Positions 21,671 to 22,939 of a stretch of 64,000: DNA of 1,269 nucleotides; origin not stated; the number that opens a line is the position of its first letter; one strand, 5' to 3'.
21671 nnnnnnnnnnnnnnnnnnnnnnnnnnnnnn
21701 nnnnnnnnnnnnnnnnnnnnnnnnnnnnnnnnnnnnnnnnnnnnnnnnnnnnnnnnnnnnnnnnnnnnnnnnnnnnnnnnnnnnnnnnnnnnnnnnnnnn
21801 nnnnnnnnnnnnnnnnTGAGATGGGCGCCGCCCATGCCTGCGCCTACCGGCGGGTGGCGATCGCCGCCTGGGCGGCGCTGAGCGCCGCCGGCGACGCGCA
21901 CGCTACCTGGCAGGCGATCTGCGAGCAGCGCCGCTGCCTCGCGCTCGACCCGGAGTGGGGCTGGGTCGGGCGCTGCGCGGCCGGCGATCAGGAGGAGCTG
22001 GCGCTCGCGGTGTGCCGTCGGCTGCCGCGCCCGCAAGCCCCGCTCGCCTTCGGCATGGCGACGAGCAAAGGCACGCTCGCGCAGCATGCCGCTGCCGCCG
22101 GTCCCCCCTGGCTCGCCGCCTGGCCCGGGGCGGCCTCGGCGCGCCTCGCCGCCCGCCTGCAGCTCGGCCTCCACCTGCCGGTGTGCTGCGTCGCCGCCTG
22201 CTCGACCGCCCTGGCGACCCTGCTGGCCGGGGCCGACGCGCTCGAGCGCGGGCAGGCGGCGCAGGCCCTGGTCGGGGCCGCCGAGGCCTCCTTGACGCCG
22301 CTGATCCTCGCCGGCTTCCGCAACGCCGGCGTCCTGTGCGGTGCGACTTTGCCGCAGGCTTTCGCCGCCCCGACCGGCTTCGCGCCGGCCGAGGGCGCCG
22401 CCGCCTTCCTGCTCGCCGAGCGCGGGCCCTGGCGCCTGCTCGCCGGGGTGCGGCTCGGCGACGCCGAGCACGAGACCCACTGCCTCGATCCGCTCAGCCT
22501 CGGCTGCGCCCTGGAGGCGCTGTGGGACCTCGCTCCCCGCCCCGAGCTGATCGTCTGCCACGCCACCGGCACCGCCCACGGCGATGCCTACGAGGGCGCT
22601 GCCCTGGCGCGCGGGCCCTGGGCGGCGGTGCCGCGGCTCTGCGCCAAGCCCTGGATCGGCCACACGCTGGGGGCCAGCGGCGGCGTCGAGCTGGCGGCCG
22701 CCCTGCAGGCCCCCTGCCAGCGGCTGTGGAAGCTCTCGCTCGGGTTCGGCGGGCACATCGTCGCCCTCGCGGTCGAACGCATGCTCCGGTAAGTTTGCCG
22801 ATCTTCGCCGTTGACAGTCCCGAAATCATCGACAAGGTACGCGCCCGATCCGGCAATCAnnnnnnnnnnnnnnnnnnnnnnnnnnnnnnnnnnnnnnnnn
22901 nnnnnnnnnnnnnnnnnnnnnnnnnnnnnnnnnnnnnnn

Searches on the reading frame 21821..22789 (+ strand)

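Call 33: search_protein_families(library=ncbifam, proteins=[window:21821-22789:+], max_evalue=0.00001)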
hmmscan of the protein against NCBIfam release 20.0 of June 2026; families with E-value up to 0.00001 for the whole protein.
window:21821-22789:+ (323 aa): 7 families
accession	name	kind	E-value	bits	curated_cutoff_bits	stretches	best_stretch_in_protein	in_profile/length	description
NF004618.0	PRK05952.1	equivalog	3.4e-13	49.3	455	1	95-200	116-220/384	beta-ketoacyl-ACP synthase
TIGR03150.1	fabF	equivalog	3.8e-11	42.3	493.75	1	120-297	153-354/407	beta-ketoacyl-ACP synthase II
NF006618.0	PRK09185.1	subfamily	8e-11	41.6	407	1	115-297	148-338/394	beta-ketoacyl-ACP synthase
NF005589.0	PRK07314.1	subfamily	6.1e-10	38.4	387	0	115-198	151-241/413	beta-ketoacyl-ACP synthase II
NF058662.1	cispenta_AmcF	equivalog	1.3e-08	34.2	325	0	243-297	258-315/369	cispentacin biosynthesis acyltransferase subunit AmcF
NF006274.0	PRK08439.1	equivalog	1.9e-07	30.2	621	1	121-297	156-351/406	beta-ketoacyl-ACP synthase II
NF004970.0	PRK06333.1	subfamily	6.6e-07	28.5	525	0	244-297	311-366/424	beta-ketoacyl-ACP synthase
